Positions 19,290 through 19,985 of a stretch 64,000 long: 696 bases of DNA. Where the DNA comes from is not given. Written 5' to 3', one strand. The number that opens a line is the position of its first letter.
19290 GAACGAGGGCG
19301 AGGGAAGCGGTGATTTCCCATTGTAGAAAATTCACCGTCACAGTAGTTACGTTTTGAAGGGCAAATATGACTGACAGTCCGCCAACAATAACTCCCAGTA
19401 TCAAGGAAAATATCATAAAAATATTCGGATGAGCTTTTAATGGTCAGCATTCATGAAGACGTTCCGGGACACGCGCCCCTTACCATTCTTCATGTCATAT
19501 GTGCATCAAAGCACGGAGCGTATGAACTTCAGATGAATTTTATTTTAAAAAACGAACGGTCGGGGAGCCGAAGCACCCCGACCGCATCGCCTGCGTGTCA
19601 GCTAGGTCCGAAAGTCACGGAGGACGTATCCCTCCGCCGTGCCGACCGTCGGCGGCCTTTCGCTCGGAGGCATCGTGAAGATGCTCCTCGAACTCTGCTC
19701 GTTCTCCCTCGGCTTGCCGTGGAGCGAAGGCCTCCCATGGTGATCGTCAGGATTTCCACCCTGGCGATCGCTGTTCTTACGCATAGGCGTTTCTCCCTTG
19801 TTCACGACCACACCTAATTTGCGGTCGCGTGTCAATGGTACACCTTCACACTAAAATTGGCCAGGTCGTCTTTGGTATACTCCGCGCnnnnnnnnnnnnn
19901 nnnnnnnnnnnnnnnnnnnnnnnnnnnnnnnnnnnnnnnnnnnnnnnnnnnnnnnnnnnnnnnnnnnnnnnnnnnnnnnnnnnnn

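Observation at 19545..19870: GC-rich, densely structured ~300-nt minus-strand transcript with its own strong terminator and no convincing ORF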

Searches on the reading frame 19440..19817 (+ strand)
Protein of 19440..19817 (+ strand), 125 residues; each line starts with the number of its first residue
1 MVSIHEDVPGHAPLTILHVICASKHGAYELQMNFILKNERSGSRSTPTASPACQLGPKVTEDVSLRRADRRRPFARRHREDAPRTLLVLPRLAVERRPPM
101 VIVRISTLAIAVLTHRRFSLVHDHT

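Call 10: search_protein_families(library=pfam, proteins=[window:19440-19817:+], max_evalue=0.1)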
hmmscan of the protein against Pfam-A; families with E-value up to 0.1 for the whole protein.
window:19440-19817:+ (125 aa): 0 families

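Call 44: list_cluster_members(proteins=[window:19440-19817:+, window:19081-19416:-, window:18724-19038:-])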
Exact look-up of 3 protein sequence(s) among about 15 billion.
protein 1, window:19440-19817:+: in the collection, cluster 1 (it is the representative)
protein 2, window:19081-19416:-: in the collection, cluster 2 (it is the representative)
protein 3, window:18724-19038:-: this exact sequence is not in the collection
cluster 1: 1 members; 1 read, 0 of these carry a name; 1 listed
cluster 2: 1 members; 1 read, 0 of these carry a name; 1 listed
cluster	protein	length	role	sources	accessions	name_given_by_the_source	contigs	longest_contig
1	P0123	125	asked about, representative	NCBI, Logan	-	-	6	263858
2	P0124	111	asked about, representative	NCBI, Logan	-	-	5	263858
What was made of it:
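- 19440..19817 (+): 125-aa plus-strand ORF that public gene callers annotated here. It lies in the exact antisense 'shadow' phase of the 77-aa ORF and is probably spurious. Its cluster has one member (call 44).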

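Call 45: find_encoding_contigs(protein=window:19440-19817:+, flank=1500, max_places=10)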
Protein window:19440-19817:+ (125 aa): 7 contigs read that carry it; 4 places shown.
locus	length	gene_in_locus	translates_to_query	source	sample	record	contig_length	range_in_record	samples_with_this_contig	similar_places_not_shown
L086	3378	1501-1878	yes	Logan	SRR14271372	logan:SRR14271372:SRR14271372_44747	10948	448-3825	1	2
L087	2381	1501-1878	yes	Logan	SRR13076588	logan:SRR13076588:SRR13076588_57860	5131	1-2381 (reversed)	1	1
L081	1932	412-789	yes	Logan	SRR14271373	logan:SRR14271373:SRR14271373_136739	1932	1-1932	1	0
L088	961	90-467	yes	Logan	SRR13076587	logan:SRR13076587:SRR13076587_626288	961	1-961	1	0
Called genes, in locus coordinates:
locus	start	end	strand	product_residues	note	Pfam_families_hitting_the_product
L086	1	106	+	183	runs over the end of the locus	?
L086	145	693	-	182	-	PF13673:Acetyltransf_10, PF00583:Acetyltransf_1, PF13508:Acetyltransf_7, PF08445:FR47 (weak)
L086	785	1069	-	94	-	PF06233:Usg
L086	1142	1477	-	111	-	PF06305:LapA_dom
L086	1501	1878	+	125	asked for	-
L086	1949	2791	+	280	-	PF12705:PDDEXK_1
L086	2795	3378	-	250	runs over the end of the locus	PF18400:Thioredoxin_12 (faint), PF13098:Thioredoxin_2 (faint), PF13462:Thioredoxin_4, PF01323:DSBA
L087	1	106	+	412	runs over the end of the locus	PF03979:Sigma70_r1_1, PF00140:Sigma70_r1_2, PF04542:Sigma70_r2, PF04539:Sigma70_r3, PF04545:Sigma70_r4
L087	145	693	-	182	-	PF13673:Acetyltransf_10, PF00583:Acetyltransf_1, PF13508:Acetyltransf_7, PF08445:FR47 (weak)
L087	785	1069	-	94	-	PF06233:Usg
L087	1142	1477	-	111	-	PF06305:LapA_dom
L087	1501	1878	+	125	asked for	-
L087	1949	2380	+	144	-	?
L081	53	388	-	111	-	PF06305:LapA_dom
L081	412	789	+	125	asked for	-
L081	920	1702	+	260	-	PF12705:PDDEXK_1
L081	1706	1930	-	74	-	?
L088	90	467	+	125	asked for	-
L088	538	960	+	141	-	?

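Call 86: search_protein_families(library=ncbifam, proteins=[window:19440-19817:+], max_evalue=1)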
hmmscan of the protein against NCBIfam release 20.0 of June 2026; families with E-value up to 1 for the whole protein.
window:19440-19817:+ (125 aa): 0 families

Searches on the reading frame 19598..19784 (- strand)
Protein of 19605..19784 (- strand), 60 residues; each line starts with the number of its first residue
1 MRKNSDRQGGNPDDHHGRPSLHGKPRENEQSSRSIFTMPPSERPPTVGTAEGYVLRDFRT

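Call 10: search_protein_families(library=pfam, proteins=[window:19598-19759:-], max_evalue=0.1)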
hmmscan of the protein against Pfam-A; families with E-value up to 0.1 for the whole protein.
window:19598-19759:- (53 aa): 0 families

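Call 58: predict_structure(protein=window:19605-19784:-)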
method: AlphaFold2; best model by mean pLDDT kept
length: 60 residues; sequences in the alignment: 1
mean_pLDDT: 64.3   pTM: 0.14
mean pLDDT of the five models: 64.3, 63.0, 62.9, 62.1, 61.9
residues with pLDDT >= 90: 0; 70-90: 21; 50-70: 36; < 50: 3
segments of 3 or more residues with pLDDT < 50: none
pLDDT, mean of each block of 10 residues (from residue 1): 57 55 58 77 67 72
secondary structure: DSSP gave nothing for this model
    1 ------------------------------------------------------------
elements in order:
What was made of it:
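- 19602..19784 (-): Alternative 60-codon reading from the internal ATG (19784-19782). It is preceded by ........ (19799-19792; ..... at 19797-19793), 8 nt upstream. The stop codon is UAG at 19604-19602. AlphaFold2 single-sequence model: pLDDT 64, pTM 0.14, no secondary structure (call 58).
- The peptide is low-complexity, with no predicted secondary structure (call 58).
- Tried and rejected: No fold, which is uninformative for an orphan (call 58).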

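Call 86: search_protein_families(library=ncbifam, proteins=[window:19598-19759:-], max_evalue=1)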
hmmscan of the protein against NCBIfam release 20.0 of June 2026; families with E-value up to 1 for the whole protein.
window:19598-19759:- (53 aa): 0 families

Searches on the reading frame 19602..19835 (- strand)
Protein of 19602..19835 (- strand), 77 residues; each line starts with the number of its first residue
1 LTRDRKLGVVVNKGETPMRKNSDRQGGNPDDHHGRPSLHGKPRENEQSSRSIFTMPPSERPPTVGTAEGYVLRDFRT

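Call 10: search_protein_families(library=pfam, proteins=[window:19602-19835:-], max_evalue=0.1)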
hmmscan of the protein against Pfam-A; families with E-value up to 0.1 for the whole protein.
window:19602-19835:- (77 aa): 0 families

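Call 16: find_homologous_proteins(query=window:19602-19835:-, max_evalue=10)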
Query window:19602-19835:-: no candidate shares three 5-residue words with the query. No homologue found.
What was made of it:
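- On Protein-coding small gene: No word-sharing candidate among 5.8 billion clusters (call 16).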

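Call 32: find_related_loci(query=window:19602-19835:-, collection=metagenome_contigs, flank=3000)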
Query window:19602-19835:- (77 aa) in metagenome_contigs; peptide patterns used: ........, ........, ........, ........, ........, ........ (x = any residue, [..] = any of these).
270 stretches matched a pattern; 1 encode a relative of the query (tblastn E <= 1e-3); 1 distinct loci.
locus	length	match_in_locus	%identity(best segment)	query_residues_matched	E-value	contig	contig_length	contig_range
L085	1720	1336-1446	49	12-45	6e-7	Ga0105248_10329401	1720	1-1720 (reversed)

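Call 40: search_protein_representatives(protein=window:19602-19835:-)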
Query: 77 residues. Proteins with E-value up to 0.001 (for the whole library): 2; up to 1e-10: 0; up to 1e-30: 0. The best 2 are listed.
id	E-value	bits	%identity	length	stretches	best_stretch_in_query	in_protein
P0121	6.4e-08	48.9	26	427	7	6-67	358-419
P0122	3.6e-05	40.2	32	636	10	21-68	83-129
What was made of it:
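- The peptide has no homologue and no predicted fold (calls 16, 40, 58).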

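Call 52: find_homologous_proteins(query=L085:1356-1718:+, max_evalue=0.001)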
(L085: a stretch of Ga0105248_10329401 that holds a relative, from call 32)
Query L085:1356-1718:+: 275 candidates shared short words with the query, none scored E <= 0.001.

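Call 59: find_related_loci(query=window:19602-19835:-, collection=viral_contigs, flank=2000)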
Query window:19602-19835:- (77 aa) in viral_contigs; peptide patterns used: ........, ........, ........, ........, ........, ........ (x = any residue, [..] = any of these).
5 stretches matched a pattern, but none encodes a relative of the query by tblastn (E <= 1e-3).
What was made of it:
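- Tried and rejected: The viral scan was negative (call 59).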

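Call 86: search_protein_families(library=ncbifam, proteins=[window:19602-19835:-], max_evalue=1)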
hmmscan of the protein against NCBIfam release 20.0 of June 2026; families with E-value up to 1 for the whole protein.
window:19602-19835:- (77 aa): 0 families
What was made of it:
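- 19602..19835 (-): Open reading frame of 77 codons (TTG start). The frame is open from 19850. Hydrophilic, rich in Pro, Arg, Gly and Ser. No Pfam or NCBIfam hit (calls 10, 86).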
